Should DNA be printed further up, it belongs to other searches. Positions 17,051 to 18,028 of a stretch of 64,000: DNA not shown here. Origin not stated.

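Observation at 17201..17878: Transcription-factor / superoxide-reductase chimera: HTH-XRE fused to a complete two-centre desulfoferrodoxin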

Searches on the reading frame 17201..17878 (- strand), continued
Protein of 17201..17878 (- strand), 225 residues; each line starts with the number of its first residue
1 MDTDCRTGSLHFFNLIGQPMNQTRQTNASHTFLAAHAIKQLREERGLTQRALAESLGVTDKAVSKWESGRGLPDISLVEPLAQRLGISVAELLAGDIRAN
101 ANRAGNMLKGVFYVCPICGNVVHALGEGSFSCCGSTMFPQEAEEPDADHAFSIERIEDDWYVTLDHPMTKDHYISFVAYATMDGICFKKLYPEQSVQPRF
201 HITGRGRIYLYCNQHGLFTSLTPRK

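Call 53: find_homologous_proteins(query=A3, max_evalue=1e-20)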
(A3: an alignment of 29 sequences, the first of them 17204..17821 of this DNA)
Query A3 (29 sequences) (206 aa, profile of the alignment): 4303 proteins with E <= 1e-20 among 8000 candidates; the best 120 are listed.
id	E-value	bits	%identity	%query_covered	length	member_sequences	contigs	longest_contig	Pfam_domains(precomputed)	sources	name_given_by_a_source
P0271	1.2e-91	323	61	91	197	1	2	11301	PF12844.14,PF01381.29,PF13560.13,PF13443.13,PF01880.25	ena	-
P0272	8.6e-91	321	61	92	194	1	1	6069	PF12844.14,PF01381.29,PF13560.13,PF13443.13,PF01880.25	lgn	-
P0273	2.1e-90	319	61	92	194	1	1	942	PF12844.14,PF01381.29,PF13560.13,PF13443.13,PF01880.25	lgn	-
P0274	1.5e-89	317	58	95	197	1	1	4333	PF12844.14,PF01381.29,PF13560.13,PF13443.13,PF01880.25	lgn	-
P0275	1.6e-89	316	59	92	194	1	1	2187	PF12844.14,PF01381.29,PF13560.13,PF13443.13,PF01880.25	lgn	-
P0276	1.8e-89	316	57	92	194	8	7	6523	PF12844.14,PF01381.29,PF13560.13,PF01880.25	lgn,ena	-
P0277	1.8e-89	316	60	92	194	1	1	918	PF12844.14,PF01381.29,PF13560.13,PF13443.13,PF01880.25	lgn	-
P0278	2.4e-89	316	59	92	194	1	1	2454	PF12844.14,PF01381.29,PF13560.13,PF13443.13,PF01880.25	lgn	-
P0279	2.8e-89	316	59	92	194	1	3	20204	PF12844.14,PF01381.29,PF13560.13,PF13443.13,PF01880.25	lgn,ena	-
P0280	3.2e-89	316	60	92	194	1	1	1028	PF12844.14,PF01381.29,PF13560.13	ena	-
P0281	4.1e-89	315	60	92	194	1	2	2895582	PF12844.14,PF01381.29,PF13560.13,PF13443.13,PF01880.25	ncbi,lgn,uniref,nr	ncbi:helix-turn-helix domain-containing protein [Treponema ruminis]|uniref:Transcriptional regulator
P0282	4.4e-89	315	60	92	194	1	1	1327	PF12844.14,PF01381.29,PF13560.13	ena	-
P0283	4.4e-89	315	60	92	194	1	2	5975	PF12844.14,PF01381.29,PF13560.13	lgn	-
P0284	4.5e-89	315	61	92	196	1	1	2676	PF12844.14,PF01381.29,PF13560.13,PF01880.25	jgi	-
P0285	4.7e-89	315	60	92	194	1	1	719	PF12844.14,PF01381.29,PF13560.13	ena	-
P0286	4.8e-89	315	60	92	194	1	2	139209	PF12844.14,PF01381.29,PF13560.13,PF13443.13,PF01880.25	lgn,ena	-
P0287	6.2e-89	315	60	91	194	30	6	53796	PF12844.14,PF01381.29,PF13560.13,PF01880.25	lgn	-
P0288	6.3e-89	315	58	91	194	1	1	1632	PF12844.14,PF01381.29,PF13560.13,PF01880.25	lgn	-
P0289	6.8e-89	314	60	92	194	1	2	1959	PF12844.14,PF01381.29,PF13560.13,PF01880.25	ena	-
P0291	7.8e-89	314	58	95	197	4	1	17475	PF12844.14,PF01381.29,PF13560.13,PF13443.13,PF01880.25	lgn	-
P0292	8.0e-89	314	60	91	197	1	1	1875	PF12844.14,PF01381.29,PF13560.13,PF01880.25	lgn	-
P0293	9.7e-89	314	58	91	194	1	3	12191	PF12844.14,PF01381.29,PF13560.13,PF01880.25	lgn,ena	-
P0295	1.2e-88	314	59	92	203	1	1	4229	PF12844.14,PF01381.29,PF13560.13,PF13443.13,PF01880.25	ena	-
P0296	1.3e-88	313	58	91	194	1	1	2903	PF12844.14,PF01381.29,PF13560.13,PF01880.25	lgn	-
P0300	2.0e-88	313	58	91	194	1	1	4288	PF12844.14,PF01381.29,PF13560.13,PF01880.25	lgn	-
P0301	2.0e-88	313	57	91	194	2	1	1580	PF12844.14,PF01381.29,PF13560.13,PF01880.25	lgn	-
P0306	2.9e-88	312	58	92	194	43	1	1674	PF12844.14,PF01381.29,PF13560.13,PF01880.25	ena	-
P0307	3.1e-88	312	62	91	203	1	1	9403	PF12844.14,PF01381.29,PF13560.13,PF13443.13,PF01880.25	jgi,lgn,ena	-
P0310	3.3e-88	312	55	91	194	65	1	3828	PF12844.14,PF01381.29,PF13560.13,PF01880.25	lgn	-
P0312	3.3e-88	312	59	92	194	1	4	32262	PF12844.14,PF01381.29,PF13560.13,PF13443.13,PF01880.25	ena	-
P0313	3.5e-88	312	62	92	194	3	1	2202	PF12844.14,PF01381.29,PF13560.13,PF01880.25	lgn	-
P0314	3.6e-88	312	56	92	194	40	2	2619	PF12844.14,PF01381.29,PF13560.13,PF01880.25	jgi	jgi:DNA-binding XRE family transcriptional regulator/desulfoferrodoxin (superoxide reductase-like pr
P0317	4.4e-88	312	59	92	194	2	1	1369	PF12844.14,PF01381.29,PF13560.13,PF01880.25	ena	-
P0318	4.7e-88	312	57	91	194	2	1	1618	PF12844.14,PF01381.29,PF13560.13,PF01880.25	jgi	jgi:desulfoferrodoxin (superoxide reductase-like protein)/DNA-binding XRE family transcriptional reg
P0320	6.5e-88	311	56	92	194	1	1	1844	PF01381.29,PF13560.13,PF13443.13,PF01880.25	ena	-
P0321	6.8e-88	311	58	91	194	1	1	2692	PF12844.14,PF01381.29,PF13560.13,PF13443.13,PF01880.25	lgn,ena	-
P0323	1.0e-87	311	62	92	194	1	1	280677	PF12844.14,PF01381.29,PF13560.13,PF01880.25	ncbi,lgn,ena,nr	ncbi:MAG: helix-turn-helix domain-containing protein [Clostridiales bacterium]|nr:helix-turn-helix d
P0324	1.0e-87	311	57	92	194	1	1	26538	PF12844.14,PF01381.29,PF13560.13,PF01880.25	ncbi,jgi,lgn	-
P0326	1.2e-87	310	56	92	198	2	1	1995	PF12844.14,PF01381.29,PF13560.13,PF01880.25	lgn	-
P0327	1.2e-87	310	61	91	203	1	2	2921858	PF12844.14,PF01381.29,PF13560.13,PF01880.25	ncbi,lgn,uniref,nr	ncbi:helix-turn-helix domain-containing protein [Faecalispora anaeroviscerum]|uniref:helix-turn-heli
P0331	1.5e-87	310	56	91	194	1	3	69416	PF12844.14,PF01381.29,PF13560.13,PF01880.25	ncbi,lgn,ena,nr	ncbi:MAG TPA: helix-turn-helix domain-containing protein [Clostridia bacterium]|nr:helix-turn-helix 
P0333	1.8e-87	310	54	91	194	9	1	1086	PF12844.14,PF01381.29,PF13560.13,PF01880.25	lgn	-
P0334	1.9e-87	310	56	92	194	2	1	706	PF12844.14,PF01381.29,PF13560.13,PF01880.25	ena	-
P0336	1.9e-87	310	60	92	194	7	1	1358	PF12844.14,PF01381.29,PF13560.13,PF01880.25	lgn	-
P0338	2.1e-87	310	63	91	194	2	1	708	PF12844.14,PF01381.29,PF13560.13,PF01880.25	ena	-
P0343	2.5e-87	309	59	92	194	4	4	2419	PF12844.14,PF01381.29,PF13560.13,PF01880.25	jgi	-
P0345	2.8e-87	309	55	95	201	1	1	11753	PF12844.14,PF01381.29,PF13560.13,PF01880.25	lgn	-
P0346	2.9e-87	309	55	91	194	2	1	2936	PF13412.13,PF08279.19,PF12844.14,PF01381.29,PF07022.20,PF13560.13,PF13443.13,PF01880.25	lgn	-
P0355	4.1e-87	309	55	92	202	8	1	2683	PF12844.14,PF01381.29,PF13560.13,PF13443.13,PF01880.25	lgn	-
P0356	4.1e-87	309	57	91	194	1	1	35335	PF12844.14,PF01381.29,PF13560.13,PF13443.13,PF01880.25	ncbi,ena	-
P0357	4.2e-87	309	59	91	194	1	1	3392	PF12844.14,PF01381.29,PF13560.13,PF13443.13,PF01880.25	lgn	-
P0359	4.5e-87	309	57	91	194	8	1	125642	PF12844.14,PF01381.29,PF13560.13,PF01880.25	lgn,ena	-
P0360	4.9e-87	308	62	91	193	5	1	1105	PF12844.14,PF01381.29,PF13560.13,PF01880.25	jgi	jgi:DNA-binding XRE family transcriptional regulator/desulfoferrodoxin (superoxide reductase-like pr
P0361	5.0e-87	308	57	91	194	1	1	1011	PF12844.14,PF01381.29,PF13560.13,PF13443.13,PF01880.25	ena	-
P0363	5.2e-87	308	56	92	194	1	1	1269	PF12844.14,PF01381.29,PF13560.13,PF01880.25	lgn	-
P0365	5.3e-87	308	59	92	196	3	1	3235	PF12844.14,PF01381.29,PF13560.13,PF01880.25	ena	-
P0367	5.5e-87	308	55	91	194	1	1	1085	PF12844.14,PF01381.29,PF13560.13,PF13443.13,PF01880.25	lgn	-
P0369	5.6e-87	308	55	91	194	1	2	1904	PF12844.14,PF01381.29,PF13560.13,PF13443.13,PF01880.25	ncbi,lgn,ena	-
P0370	5.7e-87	308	56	92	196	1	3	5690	PF12844.14,PF01381.29,PF13560.13,PF13443.13,PF01880.25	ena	-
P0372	6.1e-87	308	53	93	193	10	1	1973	PF13412.13,PF12844.14,PF01381.29,PF13560.13,PF13443.13,PF01880.25,PF06397.18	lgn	-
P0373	6.2e-87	308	56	91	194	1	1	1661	PF12844.14,PF01381.29,PF13560.13,PF01880.25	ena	-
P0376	6.6e-87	308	53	93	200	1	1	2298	PF01381.29,PF13560.13,PF01880.25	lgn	-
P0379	7.4e-87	308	54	91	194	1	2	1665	PF12844.14,PF01381.29,PF13560.13,PF13443.13,PF01880.25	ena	-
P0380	7.4e-87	308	63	91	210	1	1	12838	PF12844.14,PF01381.29,PF13560.13,PF13443.13,PF01880.25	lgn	-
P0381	7.4e-87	308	57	93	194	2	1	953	PF12844.14,PF01381.29,PF13560.13,PF01880.25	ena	-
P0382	7.6e-87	308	53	92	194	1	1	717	PF12844.14,PF01381.29,PF13560.13,PF13443.13,PF01880.25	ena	-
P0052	8.3e-87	308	71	95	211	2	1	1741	PF12844.14,PF01381.29,PF13560.13,PF01880.25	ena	-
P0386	9.9e-87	307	51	91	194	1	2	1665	PF12844.14,PF01381.29,PF13560.13,PF13443.13,PF01880.25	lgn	-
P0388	1.0e-86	307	51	91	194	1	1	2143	PF12844.14,PF01381.29,PF13560.13,PF13443.13,PF01880.25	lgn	-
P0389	1.1e-86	307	57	92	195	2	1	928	PF12844.14,PF01381.29,PF13560.13,PF13443.13,PF01880.25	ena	-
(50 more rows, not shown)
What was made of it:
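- More than 4300 clusters at 90% identity share the architecture (call 53).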

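Call 61: predict_structure(alignment_id=A4)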
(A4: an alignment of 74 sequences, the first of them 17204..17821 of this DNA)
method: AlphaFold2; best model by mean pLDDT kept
length: 206 residues; sequences in the alignment: 74
mean_pLDDT: 89.5   pTM: 0.68
mean pLDDT of the five models: 89.5, 89.3, 88.1, 87.4, 84.1
residues with pLDDT >= 90: 155; 70-90: 33; 50-70: 7; < 50: 11
segments of 3 or more residues with pLDDT < 50: 1-11
pLDDT, mean of each block of 10 residues (from residue 1): 39 73 93 97 93 90 91 78 83 95 91 94 96 97 97 97 97 97 97 98 88
secondary structure, 60 per line:
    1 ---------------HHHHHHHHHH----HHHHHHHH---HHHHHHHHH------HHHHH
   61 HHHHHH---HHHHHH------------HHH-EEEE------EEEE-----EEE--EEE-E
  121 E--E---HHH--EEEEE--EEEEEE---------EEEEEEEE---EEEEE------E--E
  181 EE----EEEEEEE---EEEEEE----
elements in order: H16-25 H30-37 H41-49 H56-66 H70-75 E92-95 E102-105 E111-113 E116-118 E133-137 E140-145 E155-162 E166-170 E180-182 E187-193 E197-202
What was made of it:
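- Fold: AlphaFold model from a 74-sequence alignment, pLDDT 89.5 (call 61).
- Tried and rejected: It was replaced by a run on a 74-sequence alignment (call 61).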

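Call 64: fold_search(model_id=the predicted structure, library=pdb)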
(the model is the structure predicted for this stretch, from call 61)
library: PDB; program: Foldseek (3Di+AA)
matches with E <= 10: 1022; with E <= 0.001: 59
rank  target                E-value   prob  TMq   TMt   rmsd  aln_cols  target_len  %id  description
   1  2ji2_A                1.6e-10  1.00  0.47  0.73   3.7       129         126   28  X-ray structure of E114A mutant of superoxide reductase from Desulfoarculus baarsii in the native, reduced form (released 2007-05-01)
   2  2ji1_A                2.7e-10  1.00  0.47  0.73   3.5       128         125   28  X-ray structure of wild-type superoxide reductase from Desulfoarculus baarsii (released 2007-05-01)
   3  2ji2_B                3.8e-10  1.00  0.47  0.73   3.6       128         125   28  X-ray structure of E114A mutant of superoxide reductase from Desulfoarculus baarsii in the native, reduced form (released 2007-05-01)
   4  1vzg_A                1.1e-09  1.00  0.47  0.74   3.5       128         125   28  Structure of superoxide reductase bound to ferrocyanide and active site expansion upon X-ray induced photoreduction (released 2004-08-27)
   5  1dfx                  3.7e-09  1.00  0.44  0.69   3.5       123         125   26  DESULFOFERRODOXIN FROM DESULFOVIBRIO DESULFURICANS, ATCC 27774 (released 1998-10-14)
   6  1y07_D                3.0e-08  1.00  0.48  0.77   2.4       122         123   22  Crystal structure of the superoxide reductase from Treponema pallidum (released 2005-11-22)
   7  1y07_C                6.4e-08  1.00  0.46  0.74   2.5       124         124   20  Crystal structure of the superoxide reductase from Treponema pallidum (released 2005-11-22)
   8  1y07_A                5.3e-07  1.00  0.45  0.73   3.1       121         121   24  Crystal structure of the superoxide reductase from Treponema pallidum (released 2005-11-22)
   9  1y07_B                1.3e-06  1.00  0.47  0.76   2.4       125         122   21  Crystal structure of the superoxide reductase from Treponema pallidum (released 2005-11-22)
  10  1zz8_A                2.0e-05  1.00  0.30  0.32  12.9       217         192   15  Crystal Structure of FeII HppE in Complex with Substrate Form 2 (released 2005-07-26)
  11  1zzc_B                3.1e-05  1.00  0.30  0.34  13.9       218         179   15  Crystal Structure of CoII HppE in Complex with Tris Buffer (released 2005-07-26)
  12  1zz7_B                3.5e-05  1.00  0.28  0.33  13.4       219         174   15  Crystal Structure of FeII HppE in Complex with Substrate form 1 (released 2005-07-26)
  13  1zz6_A                4.2e-05  1.00  0.29  0.33  14.2       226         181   18  Crystal Structure of Apo-HppE (released 2005-07-26)
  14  2bno_A                4.2e-05  1.00  0.31  0.32  12.9       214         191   14  The structure of Hydroxypropylphosphonic acid epoxidase from S. wedmorenis. (released 2005-10-05)
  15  4j1x_C                4.2e-05  1.00  0.30  0.31  13.7       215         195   15  Crystal Structure of Fe(II)-HppE with alternative substrate (S)-1-HPP (released 2013-04-03)
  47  3jxb_C                5.5e-04  1.00  0.30  0.90   1.2        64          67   31  Crystal structure of the P22 c2 repressor protein in complex with synthetic operator 9C (released 2010-01-19)
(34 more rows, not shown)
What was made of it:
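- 17603..17767 (-): Cro/C1 (XRE) helix-turn-helix domain, residues 19-73 of the 206-aa protein. The model matches P22 c2 repressor 3jxb, TM 0.90, rmsd 1.2 Å (call 64).
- On HTH-Dx-SOR class (SORGOdb): The model shows three consecutive folded units (calls 61, 64).
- On Two-iron SOR / desulfoferrodoxin: Foldseek: 2ji2_A at E 1.6e-10 and TM 0.73; 1dfx at 0.69; 1y07 at 0.77 (call 64).
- On XRE / Cro-C1 transcription factors: P22 c2 matches at TM 0.90 and rmsd 1.2 Å (call 64).
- Closest known: Lambdoid phage repressors. Same: The same HTH fold; P22 c2 matches at TM 0.90 (call 64).
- Foldseek gives D. baarsii SOR at E 1.6e-10, TM 0.73, and P22 c2 at TM 0.90 (call 64). The fold is specifically that of SOR, whose known chemistry is superoxide reduction (call 64). 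HppE structures appear as whole-length analogues in the fold search, but with poor superposition, rmsd 12-14 Å (call 64).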

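Call 77: search_protein_families(library=pfam, proteins=[L029:1135-1800:+], max_evalue=0.001)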
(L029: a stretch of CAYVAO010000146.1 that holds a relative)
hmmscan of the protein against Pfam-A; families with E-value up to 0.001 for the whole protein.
L029:1135-1800:+ (222 aa): 2 families
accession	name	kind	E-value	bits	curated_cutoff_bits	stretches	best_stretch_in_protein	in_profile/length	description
PF02525.22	Flavodoxin_2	-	2.5e-15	57.2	27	1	1-149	1-154/198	Flavodoxin-like fold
PF03358.20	FMN_red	-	4.5e-15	56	24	1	1-100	1-96/152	NADPH-dependent FMN reductase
